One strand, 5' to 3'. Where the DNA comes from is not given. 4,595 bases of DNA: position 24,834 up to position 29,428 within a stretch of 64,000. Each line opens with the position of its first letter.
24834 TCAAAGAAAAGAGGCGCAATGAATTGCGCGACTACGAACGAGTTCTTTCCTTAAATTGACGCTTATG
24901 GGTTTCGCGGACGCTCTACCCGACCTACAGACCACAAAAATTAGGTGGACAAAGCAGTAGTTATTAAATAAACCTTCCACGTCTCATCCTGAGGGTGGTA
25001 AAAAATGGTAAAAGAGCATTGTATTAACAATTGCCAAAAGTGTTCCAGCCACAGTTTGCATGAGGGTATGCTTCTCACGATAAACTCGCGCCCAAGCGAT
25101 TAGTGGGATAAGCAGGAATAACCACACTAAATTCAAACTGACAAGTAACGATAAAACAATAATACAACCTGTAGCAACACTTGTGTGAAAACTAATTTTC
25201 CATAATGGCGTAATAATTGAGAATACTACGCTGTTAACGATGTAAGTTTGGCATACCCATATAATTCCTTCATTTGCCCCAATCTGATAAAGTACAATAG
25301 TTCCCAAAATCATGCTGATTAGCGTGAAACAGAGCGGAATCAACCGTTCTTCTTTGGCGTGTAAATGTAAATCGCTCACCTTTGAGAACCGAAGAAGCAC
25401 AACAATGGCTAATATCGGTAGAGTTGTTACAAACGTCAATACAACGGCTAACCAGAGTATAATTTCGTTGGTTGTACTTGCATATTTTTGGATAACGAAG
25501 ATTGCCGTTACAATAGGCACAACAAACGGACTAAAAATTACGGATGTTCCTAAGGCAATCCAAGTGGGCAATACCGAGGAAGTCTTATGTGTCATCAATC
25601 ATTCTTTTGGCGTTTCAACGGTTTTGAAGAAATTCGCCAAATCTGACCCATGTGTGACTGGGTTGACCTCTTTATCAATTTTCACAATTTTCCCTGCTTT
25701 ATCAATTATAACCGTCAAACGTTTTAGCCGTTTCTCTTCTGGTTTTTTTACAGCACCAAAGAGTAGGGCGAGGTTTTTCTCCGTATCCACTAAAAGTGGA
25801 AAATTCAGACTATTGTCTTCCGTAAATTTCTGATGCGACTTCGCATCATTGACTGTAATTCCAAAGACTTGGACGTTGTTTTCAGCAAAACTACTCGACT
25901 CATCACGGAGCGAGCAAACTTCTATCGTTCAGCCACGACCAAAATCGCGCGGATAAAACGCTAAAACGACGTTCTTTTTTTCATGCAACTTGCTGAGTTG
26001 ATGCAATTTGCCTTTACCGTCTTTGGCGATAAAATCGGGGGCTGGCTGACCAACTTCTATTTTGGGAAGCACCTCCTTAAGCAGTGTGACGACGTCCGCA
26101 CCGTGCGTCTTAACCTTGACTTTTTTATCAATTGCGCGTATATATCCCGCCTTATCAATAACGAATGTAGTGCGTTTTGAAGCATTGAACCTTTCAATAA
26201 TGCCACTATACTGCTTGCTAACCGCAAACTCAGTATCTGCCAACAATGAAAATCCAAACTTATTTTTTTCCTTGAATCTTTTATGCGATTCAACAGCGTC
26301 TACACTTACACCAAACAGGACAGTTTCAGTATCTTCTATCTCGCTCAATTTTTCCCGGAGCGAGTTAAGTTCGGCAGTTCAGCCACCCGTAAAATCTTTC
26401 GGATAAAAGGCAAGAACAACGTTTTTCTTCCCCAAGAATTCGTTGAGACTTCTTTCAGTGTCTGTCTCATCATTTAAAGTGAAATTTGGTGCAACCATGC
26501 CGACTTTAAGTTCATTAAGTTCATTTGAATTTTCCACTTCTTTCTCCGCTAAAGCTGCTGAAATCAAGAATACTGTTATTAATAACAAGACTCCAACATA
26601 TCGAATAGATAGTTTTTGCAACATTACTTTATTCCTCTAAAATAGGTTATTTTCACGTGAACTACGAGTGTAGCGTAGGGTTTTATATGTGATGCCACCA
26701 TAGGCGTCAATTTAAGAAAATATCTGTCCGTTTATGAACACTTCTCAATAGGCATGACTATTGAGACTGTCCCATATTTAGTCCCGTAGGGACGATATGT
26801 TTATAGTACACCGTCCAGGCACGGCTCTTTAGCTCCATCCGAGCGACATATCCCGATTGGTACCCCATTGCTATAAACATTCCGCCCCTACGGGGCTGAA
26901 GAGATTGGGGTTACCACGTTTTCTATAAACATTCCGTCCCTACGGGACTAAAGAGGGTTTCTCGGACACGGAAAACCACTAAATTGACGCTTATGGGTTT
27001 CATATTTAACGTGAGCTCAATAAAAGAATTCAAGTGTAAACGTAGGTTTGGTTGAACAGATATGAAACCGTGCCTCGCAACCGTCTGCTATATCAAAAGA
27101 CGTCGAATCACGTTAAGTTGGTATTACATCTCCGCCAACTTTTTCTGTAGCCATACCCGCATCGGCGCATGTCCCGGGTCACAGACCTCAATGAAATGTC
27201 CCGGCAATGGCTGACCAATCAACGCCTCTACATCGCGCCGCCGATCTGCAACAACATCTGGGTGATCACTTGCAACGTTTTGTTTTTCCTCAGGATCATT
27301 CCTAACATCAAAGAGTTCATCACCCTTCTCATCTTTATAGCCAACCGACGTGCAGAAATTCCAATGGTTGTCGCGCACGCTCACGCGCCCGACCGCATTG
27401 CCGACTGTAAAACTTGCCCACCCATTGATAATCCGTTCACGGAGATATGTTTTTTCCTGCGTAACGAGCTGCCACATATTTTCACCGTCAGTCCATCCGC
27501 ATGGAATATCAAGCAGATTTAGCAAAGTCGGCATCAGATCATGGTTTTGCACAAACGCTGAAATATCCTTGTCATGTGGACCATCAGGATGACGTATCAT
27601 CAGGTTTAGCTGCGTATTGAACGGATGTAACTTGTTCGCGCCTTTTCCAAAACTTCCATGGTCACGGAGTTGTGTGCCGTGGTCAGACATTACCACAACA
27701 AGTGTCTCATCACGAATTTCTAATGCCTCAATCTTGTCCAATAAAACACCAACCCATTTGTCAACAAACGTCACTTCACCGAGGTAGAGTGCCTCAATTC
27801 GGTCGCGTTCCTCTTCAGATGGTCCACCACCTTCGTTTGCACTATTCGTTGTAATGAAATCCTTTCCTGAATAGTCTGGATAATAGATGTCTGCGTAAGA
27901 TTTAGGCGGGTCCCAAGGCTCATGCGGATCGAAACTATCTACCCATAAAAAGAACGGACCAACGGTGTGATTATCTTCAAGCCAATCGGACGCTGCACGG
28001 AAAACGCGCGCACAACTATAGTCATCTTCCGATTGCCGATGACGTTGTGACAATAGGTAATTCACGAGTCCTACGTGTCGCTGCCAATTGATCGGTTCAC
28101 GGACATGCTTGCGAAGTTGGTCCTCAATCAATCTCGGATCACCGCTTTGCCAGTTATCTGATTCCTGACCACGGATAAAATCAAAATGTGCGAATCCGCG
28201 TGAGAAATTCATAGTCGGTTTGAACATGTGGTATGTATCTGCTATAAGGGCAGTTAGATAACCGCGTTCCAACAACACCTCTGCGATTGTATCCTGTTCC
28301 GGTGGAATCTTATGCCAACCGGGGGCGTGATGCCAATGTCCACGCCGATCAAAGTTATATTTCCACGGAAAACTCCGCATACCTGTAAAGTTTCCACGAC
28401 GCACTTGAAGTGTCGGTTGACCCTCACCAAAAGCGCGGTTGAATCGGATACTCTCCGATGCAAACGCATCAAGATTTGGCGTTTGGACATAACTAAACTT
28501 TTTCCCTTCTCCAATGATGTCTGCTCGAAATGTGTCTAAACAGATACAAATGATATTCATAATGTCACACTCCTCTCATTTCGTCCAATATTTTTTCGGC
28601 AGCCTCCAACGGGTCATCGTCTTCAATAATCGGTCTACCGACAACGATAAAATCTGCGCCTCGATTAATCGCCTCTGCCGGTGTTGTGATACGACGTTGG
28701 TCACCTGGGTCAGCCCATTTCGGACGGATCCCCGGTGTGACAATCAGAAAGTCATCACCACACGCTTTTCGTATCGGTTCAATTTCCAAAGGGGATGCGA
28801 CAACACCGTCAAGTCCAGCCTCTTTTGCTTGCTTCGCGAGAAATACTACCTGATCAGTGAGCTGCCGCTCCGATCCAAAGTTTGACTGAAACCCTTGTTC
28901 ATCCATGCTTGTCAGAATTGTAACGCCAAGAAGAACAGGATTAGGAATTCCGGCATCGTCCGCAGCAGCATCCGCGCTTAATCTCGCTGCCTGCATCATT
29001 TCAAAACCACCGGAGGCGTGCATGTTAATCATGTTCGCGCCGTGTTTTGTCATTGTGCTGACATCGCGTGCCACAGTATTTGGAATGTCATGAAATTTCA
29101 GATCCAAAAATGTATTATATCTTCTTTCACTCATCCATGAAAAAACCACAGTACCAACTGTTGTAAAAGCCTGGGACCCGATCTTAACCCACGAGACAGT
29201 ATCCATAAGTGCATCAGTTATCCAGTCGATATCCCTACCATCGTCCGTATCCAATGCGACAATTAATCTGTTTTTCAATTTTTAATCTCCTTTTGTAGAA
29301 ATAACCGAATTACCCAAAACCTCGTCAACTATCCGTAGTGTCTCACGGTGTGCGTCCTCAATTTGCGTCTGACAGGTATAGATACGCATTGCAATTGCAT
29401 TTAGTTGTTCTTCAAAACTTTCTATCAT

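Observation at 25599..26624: Exported tandem double peroxiredoxin with an in-frame TGA at each peroxidatic position (two-selenocysteine candidate)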

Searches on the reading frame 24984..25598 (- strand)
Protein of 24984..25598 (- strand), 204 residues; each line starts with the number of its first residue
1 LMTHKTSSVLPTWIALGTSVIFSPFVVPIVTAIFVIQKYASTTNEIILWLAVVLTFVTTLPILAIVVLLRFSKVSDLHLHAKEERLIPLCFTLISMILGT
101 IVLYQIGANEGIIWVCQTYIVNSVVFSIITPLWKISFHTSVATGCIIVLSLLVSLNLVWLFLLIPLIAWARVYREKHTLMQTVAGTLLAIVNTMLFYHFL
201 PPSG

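Call 6: search_protein_families(library=pfam, proteins=[window:24984-25598:-], max_evalue=0.01)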
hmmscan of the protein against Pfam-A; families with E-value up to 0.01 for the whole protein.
window:24984-25598:- (204 aa): 1 family
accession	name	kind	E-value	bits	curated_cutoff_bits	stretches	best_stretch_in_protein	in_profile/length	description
PF01569.27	PAP2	-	3.3e-05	24.1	27.2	1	135-201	52-126/130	PAP2 superfamily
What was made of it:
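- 24984..25598 (-): Operon partner: a 204-aa polytopic membrane protein, distantly PAP2-like. The Pfam PAP2 hit is sub-threshold (call 6).
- On PAP2 superfamily (operon partner): 24.1 bits against 27.2 (call 6).
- Checked: Its Pfam PAP2 hit is below the gathering score (24.1 bits against 27.2, call 6).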

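Call 45: search_protein_families(library=ncbifam, proteins=[window:24984-25598:-], max_evalue=0.01)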
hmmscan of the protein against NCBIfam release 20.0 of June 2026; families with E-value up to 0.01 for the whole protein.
window:24984-25598:- (204 aa): 1 family
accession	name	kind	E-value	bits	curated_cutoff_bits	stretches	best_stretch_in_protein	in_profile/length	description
NF007159.0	PRK09597.1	equivalog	0.00066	19.4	177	1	136-196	123-184/191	lipid A 1-phosphatase LpxE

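Call 66: find_related_loci(query=A3, collection=genome_contigs, flank=3000)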
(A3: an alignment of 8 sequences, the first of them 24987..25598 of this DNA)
Query A3 (204 aa) in genome_contigs; peptide patterns used: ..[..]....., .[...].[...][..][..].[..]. (x = any residue, [..] = any of these).
114 stretches matched a pattern; 53 encode a relative of the query (tblastn E <= 1e-3); 53 distinct loci.
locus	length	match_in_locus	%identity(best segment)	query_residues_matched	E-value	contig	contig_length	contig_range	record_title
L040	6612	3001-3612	98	1-204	3e-127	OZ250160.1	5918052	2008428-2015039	MAG: Candidatus Poribacteria bacterium isolate 8ae7ebc5-6e71-4186-9c0c-d873ebd224b0 genome assembly, chromosome: 1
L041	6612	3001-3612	80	1-204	1e-102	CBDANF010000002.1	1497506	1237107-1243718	MAG: Candidatus Poribacteria bacterium isolate cff0d1ac-620d-4255-a141-192642026491 genome assembly, contig: contig_2, w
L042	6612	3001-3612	76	1-204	9e-102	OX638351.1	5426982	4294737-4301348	MAG: uncultured Poribacteria bacterium isolate d4690918-7cf6-4b6d-bcb0-07eb3c50a363 genome assembly, chromosome: 1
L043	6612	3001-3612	75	1-204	5e-100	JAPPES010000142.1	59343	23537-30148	MAG: Candidatus Poribacteria bacterium isolate RHO1_bin_11 NODE_1146_length_59343_cov_17.652476, whole genome shotgun se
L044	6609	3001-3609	75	1-203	1e-99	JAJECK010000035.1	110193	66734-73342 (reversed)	MAG: Candidatus Poribacteria bacterium isolate jk18xAbins.19 k141_1232557, whole genome shotgun sequence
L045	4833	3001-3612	75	1-204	5e-99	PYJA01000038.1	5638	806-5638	MAG: Candidatus Poribacteria bacterium isolate PCPOR2a Ga0207197_1038, whole genome shotgun sequence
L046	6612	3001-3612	75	1-204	2e-98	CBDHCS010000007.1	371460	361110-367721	MAG: Candidatus Poribacteria bacterium isolate 2ff7ea9c-4ed9-48aa-ac60-1c2c21251b56 genome assembly, contig: contig_7, w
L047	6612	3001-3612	75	1-204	1e-97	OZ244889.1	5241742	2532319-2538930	MAG: Candidatus Poribacteria bacterium isolate e98e4a03-ae45-434a-8c9f-424be2589405 genome assembly, chromosome: 1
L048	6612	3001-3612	73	1-204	3e-95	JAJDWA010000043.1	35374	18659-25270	MAG: Candidatus Poribacteria bacterium isolate jk18x22bins.76 k141_221801, whole genome shotgun sequence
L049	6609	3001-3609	74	1-203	8e-94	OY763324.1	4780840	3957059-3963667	MAG: Candidatus Poribacteria bacterium isolate 3d2a48e4-3859-4b6e-83ef-b4ffa18775ef genome assembly, chromosome: 1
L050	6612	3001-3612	72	1-204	5e-93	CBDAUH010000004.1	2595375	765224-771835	MAG: Candidatus Poribacteria bacterium isolate 2b956532-cd71-4e48-8ac0-65602b58f679 genome assembly, contig: contig_4, w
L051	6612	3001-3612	76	1-204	7e-92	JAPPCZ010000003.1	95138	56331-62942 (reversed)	MAG: Candidatus Poribacteria bacterium isolate IRC4_bin_14 NODE_253_length_95138_cov_21.1869, whole genome shotgun seque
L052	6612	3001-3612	76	1-204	4e-92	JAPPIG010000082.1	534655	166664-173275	MAG: Candidatus Poribacteria bacterium isolate RHO2_bin_17 NODE_5_length_534655_cov_62.453648, whole genome shotgun sequ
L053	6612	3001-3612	77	1-204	2e-89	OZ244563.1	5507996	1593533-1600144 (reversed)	MAG: Candidatus Poribacteria bacterium isolate ff81fa92-488d-40f9-821d-30cdc2806971 genome assembly, chromosome: 1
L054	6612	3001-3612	74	1-204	4e-89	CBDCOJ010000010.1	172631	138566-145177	MAG: Candidatus Poribacteria bacterium isolate dbd3b75f-bfae-4d18-bb17-8f704a16f2b4 genome assembly, contig: contig_10,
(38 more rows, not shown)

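Call 77: search_solved_structures(query=A3, max_evalue=1, show_alignments=2)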
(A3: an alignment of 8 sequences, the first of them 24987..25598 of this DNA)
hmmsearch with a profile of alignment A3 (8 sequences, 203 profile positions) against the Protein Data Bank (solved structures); distinct sequences matched with E-value up to 1: 0.
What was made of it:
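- On PAP2 superfamily (operon partner): A profile search found no PDB relative (call 77).
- Tried and rejected: PAP2-like protein against the PDB by profile (call 77).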

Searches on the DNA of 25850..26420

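Call 85: search_rna_families(source=window, start=25850, end=26420, threshold=evalue, max_evalue=10)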
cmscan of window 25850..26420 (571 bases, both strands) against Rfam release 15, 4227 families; matches with E-value up to 10: 2.
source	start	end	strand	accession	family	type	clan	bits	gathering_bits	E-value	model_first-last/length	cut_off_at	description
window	26209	26386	+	RF02706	TeloSII_ncR30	Gene; sRNA;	-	17.3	86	0.13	1-226/226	no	TeloSII non coding RNA 30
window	25918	25937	-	RF01111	SBWMV2_UPD-PKk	Cis-reg;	-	15.5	35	3.8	1-21/21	no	Pseudoknot of upstream pseudoknot domain (UPD) of the 3'UTR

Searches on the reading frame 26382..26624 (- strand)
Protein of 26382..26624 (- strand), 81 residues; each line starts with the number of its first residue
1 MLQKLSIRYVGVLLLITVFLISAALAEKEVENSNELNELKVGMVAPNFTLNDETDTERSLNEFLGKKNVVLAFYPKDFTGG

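Call 93: list_cluster_members(proteins=[window:26382-26624:-, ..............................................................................])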
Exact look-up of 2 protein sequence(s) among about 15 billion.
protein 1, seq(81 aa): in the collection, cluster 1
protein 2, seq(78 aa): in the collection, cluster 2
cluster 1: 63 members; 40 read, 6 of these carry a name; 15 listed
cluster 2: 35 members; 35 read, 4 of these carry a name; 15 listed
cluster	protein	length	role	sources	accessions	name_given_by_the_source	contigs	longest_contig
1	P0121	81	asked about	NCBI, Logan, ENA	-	-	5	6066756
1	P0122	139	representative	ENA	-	-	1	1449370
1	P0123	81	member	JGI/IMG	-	peroxiredoxin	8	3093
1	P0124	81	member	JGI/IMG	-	peroxiredoxin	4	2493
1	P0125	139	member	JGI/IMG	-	peroxiredoxin Q/BCP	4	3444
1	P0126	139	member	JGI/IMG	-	peroxiredoxin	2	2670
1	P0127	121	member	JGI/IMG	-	peroxiredoxin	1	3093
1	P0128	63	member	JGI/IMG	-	peroxiredoxin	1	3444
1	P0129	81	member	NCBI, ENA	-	-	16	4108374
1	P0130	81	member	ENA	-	-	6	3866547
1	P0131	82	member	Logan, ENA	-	-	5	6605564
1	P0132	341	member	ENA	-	-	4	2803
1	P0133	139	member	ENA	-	-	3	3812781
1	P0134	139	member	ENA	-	-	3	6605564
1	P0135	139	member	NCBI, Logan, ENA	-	-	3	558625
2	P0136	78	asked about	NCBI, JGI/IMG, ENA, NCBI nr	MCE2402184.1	redoxin domain-containing protein [Candidatus Poribacteria bacterium]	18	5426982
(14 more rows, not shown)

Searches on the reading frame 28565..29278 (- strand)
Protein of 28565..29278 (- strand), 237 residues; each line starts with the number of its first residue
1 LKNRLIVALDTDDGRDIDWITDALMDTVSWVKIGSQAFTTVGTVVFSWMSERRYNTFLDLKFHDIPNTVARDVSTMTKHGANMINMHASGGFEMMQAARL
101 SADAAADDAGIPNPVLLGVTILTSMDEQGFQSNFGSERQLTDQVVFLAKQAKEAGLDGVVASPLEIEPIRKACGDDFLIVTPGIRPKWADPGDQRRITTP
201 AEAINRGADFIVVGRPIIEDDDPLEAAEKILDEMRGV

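Call 20: search_protein_families(library=pfam, proteins=[window:28565-29278:-], max_evalue=0.001)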
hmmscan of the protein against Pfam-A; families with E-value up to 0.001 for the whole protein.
window:28565-29278:- (237 aa): 1 family
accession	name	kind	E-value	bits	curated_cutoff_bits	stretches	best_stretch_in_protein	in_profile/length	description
PF00215.30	OMPdecase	-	9.9e-55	186.3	27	1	4-230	2-221/221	Orotidine 5'-phosphate decarboxylase / HUMPS family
